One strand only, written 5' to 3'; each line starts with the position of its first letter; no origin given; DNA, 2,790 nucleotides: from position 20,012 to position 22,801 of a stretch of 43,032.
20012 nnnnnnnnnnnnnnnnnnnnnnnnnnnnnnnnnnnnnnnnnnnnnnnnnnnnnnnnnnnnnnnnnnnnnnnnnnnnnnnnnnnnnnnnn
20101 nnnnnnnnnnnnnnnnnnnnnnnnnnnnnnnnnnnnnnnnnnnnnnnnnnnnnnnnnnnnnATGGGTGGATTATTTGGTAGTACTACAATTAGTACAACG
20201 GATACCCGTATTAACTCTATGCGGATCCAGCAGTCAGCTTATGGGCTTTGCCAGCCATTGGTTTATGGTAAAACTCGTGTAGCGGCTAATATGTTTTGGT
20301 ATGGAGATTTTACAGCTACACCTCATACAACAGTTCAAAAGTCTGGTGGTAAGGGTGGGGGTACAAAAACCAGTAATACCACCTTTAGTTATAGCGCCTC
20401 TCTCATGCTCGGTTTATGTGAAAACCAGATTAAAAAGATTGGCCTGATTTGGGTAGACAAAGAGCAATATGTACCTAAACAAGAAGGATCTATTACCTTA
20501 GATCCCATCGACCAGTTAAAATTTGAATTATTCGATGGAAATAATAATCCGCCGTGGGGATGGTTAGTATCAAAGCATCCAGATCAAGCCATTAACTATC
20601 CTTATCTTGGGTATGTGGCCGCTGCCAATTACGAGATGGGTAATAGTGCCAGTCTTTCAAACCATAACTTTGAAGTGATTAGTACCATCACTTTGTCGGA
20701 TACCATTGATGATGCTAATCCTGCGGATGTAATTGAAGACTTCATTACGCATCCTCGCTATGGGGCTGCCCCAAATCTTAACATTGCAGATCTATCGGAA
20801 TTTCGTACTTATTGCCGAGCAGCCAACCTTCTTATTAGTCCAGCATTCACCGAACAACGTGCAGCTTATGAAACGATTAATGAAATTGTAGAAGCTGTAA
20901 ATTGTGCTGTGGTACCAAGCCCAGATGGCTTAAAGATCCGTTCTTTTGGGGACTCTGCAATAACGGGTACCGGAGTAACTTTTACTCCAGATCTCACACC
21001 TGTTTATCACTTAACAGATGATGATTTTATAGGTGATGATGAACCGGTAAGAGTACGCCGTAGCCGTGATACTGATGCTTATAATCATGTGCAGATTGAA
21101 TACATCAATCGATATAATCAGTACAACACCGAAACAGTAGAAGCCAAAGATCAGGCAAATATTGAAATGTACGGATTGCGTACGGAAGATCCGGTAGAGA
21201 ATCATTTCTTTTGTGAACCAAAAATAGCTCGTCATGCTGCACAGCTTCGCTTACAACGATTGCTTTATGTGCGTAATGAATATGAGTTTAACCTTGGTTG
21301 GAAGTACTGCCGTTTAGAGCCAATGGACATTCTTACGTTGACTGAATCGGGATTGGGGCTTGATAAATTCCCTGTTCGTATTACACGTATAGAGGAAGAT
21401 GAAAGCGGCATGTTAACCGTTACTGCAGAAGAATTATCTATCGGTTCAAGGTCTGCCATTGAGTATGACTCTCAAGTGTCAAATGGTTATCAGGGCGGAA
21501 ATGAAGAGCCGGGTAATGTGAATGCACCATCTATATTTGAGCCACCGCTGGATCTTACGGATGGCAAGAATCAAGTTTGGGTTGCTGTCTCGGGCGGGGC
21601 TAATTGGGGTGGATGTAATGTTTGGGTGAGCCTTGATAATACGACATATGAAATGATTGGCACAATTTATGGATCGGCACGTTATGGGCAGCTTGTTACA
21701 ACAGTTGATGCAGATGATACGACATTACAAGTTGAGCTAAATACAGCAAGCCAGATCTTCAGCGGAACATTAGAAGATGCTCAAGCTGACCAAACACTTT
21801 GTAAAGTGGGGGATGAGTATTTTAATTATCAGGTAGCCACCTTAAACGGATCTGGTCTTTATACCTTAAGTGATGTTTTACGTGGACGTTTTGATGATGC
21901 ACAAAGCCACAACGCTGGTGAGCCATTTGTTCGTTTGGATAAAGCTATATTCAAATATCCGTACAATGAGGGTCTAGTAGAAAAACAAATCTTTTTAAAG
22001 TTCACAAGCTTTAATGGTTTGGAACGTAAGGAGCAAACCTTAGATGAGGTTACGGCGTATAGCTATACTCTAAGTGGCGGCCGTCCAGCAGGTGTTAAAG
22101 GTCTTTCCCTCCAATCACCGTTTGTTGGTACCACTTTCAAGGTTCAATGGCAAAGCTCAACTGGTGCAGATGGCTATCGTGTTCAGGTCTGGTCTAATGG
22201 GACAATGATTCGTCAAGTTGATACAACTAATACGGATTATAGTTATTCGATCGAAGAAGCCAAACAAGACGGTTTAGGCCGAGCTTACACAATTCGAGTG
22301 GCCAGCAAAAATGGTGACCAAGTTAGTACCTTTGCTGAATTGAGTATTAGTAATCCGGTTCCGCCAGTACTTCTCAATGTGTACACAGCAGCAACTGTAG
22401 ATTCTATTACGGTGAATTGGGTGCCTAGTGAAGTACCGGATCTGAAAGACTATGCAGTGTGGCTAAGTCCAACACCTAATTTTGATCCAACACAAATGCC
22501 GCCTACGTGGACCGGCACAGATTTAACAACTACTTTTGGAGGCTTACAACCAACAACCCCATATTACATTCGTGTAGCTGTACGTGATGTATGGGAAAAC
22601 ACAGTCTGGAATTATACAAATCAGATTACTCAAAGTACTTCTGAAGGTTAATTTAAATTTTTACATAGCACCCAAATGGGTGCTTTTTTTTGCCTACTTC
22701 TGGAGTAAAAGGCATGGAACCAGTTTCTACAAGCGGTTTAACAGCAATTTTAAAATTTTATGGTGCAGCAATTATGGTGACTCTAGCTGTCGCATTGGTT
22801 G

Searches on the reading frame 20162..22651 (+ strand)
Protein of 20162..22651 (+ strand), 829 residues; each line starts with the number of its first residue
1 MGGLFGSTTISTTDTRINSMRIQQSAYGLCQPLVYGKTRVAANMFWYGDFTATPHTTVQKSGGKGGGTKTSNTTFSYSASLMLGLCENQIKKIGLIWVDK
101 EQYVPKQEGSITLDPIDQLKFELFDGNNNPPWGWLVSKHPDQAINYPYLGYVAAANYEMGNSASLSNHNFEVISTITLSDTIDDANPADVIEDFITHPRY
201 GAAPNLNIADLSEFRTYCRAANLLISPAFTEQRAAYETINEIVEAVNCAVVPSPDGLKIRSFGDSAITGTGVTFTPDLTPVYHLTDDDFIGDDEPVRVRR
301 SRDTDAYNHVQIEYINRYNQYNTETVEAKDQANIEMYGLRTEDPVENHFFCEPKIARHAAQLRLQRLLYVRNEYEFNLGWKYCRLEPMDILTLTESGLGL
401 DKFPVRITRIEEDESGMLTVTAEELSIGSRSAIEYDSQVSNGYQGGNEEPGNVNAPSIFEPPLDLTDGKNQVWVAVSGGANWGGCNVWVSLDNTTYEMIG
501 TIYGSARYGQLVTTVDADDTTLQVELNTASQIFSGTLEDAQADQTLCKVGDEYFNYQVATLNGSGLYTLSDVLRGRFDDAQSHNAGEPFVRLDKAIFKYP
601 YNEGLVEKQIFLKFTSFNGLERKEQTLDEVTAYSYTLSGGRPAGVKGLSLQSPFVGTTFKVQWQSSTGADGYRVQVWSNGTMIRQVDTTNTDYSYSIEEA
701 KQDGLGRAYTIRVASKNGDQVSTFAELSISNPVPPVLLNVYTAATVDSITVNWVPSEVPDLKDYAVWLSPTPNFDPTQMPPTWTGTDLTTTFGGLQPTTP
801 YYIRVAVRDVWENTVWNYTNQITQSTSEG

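Call 3: search_protein_families(library=pfam, proteins=[window:20162-22651:+], max_evalue=0.1)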
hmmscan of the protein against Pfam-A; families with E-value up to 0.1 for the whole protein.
window:20162-22651:+ (829 aa): 5 families
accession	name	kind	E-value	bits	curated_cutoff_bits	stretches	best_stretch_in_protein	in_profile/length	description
PF13550.12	Phage-tail_3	-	6.2e-32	111.2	23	1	230-412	1-164/164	Putative phage tail protein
PF23666.2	Rcc01698_C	-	1.4e-09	38.6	27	1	518-590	20-98/98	Rcc01698-like, C-terminal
PF00041.27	fn3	-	2.6e-08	34.4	25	2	735-808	3-69/84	Fibronectin type III domain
PF16656.11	Pur_ac_phosph_N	-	0.0018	19.3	30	1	742-814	9-88/93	Purple acid Phosphatase, N-terminal domain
PF25300.1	Fn3_Dep-1_3rd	-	0.028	14.7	26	1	659-725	13-81/85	Dep-1 third Fn3-like domain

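Call 4: search_protein_families(library=phrogs, proteins=[window:20162-22651:+], max_evalue=0.01)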
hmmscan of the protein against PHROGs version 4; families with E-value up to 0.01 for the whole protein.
window:20162-22651:+ (829 aa): 8 families
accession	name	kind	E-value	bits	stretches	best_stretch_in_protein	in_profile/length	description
phrog_17995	-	unknown function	8.5e-228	755.7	1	498-828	1-331/332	-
phrog_1101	-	tail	4.7e-218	728.2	1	1-827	15-836/1405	tail protein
phrog_4271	-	tail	1.6e-48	166.2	2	292-712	838-1287/1309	tail protein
phrog_31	-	tail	4.2e-24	85.5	2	186-395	533-742/1565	central tail fiber J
phrog_17729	-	unknown function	3e-20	74.1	1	433-475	99-141/163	-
phrog_25032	-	unknown function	3.5e-06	25.6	1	671-779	633-745/1978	-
phrog_5616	-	tail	5.6e-06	25.9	1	279-421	342-488/873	tail fiber protein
phrog_10652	-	unknown function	0.0016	18.7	1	183-340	24-185/328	-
